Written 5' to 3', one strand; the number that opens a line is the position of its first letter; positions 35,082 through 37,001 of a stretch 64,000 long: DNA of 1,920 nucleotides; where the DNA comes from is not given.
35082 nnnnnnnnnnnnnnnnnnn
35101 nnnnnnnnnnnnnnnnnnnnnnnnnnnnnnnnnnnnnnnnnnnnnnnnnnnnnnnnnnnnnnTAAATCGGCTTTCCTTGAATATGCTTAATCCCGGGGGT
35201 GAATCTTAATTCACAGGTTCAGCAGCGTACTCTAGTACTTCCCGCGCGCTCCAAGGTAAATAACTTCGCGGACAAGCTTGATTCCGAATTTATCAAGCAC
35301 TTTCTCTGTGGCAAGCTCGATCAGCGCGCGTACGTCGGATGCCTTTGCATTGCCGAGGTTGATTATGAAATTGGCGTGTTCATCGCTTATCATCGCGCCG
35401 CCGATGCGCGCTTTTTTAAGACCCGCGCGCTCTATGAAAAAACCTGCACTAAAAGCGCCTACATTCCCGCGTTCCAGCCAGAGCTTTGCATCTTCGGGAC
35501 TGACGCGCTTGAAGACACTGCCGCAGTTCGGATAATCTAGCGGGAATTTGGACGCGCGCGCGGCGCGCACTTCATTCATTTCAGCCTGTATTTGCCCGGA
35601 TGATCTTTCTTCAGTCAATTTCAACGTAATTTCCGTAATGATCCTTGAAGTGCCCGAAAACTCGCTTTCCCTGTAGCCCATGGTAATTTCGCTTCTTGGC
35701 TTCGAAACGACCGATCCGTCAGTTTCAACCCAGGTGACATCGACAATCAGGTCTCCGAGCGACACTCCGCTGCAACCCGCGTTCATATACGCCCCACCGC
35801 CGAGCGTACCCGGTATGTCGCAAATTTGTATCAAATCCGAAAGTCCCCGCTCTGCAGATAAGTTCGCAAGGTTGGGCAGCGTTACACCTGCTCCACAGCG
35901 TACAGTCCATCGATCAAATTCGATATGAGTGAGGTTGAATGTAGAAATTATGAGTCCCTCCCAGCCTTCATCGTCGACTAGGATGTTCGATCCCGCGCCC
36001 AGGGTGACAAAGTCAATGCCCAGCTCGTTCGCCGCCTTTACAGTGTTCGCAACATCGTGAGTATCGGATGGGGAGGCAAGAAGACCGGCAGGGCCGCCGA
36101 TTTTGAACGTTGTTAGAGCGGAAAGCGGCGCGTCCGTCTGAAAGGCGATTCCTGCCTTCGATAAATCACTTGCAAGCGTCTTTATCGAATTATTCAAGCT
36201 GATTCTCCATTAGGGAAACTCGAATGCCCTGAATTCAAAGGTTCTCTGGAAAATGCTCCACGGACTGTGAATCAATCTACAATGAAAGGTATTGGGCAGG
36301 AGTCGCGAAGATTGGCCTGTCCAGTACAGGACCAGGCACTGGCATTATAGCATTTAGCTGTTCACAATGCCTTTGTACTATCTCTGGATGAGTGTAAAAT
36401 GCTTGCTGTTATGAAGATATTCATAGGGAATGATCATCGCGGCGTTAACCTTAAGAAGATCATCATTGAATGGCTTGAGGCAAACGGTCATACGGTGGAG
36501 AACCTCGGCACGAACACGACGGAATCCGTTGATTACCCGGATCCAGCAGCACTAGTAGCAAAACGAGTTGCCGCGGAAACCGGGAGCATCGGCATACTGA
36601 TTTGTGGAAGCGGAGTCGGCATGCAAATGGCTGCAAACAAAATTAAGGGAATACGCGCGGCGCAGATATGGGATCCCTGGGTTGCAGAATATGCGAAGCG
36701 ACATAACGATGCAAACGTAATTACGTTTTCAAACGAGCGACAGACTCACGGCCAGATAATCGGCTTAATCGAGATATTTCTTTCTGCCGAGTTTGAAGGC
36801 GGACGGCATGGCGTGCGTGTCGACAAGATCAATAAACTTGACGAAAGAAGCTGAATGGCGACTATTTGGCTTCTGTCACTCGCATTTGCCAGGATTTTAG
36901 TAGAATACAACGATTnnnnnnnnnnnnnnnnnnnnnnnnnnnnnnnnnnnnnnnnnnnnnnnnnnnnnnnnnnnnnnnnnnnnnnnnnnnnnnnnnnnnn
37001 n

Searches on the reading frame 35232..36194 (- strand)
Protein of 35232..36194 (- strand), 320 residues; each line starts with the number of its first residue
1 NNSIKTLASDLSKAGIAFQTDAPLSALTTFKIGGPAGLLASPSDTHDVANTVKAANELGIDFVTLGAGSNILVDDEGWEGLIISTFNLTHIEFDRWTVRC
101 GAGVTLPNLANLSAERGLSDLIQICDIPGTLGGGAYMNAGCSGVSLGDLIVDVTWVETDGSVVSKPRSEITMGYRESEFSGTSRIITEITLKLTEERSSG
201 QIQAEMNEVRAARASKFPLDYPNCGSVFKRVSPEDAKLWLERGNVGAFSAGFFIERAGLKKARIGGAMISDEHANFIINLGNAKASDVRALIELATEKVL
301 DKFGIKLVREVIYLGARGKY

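Call 8: search_protein_families(library=pfam, proteins=[window:35232-36194:-], max_evalue=0.001)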
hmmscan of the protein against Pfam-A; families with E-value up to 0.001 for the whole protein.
window:35232-36194:- (320 aa): 2 families
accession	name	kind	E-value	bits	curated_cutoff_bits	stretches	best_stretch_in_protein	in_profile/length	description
PF02873.21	MurB_C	-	8.5e-30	103.3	27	1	201-313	1-98/99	UDP-N-acetylenolpyruvoylglucosamine reductase, C-terminal domain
PF01565.28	FAD_binding_4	-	6.7e-19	68.4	26.4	1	39-163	4-136/139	FAD binding domain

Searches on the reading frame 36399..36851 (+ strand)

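Call 82: search_protein_families(library=pfam, proteins=[window:36399-36851:+], max_evalue=0.00001)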
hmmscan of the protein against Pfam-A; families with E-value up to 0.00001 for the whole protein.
window:36399-36851:+ (151 aa): 1 family
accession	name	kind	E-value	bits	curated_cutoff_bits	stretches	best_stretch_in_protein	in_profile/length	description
PF02502.23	LacAB_rpiB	-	9.9e-50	168.5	24.7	1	7-144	1-138/138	Ribose/Galactose Isomerase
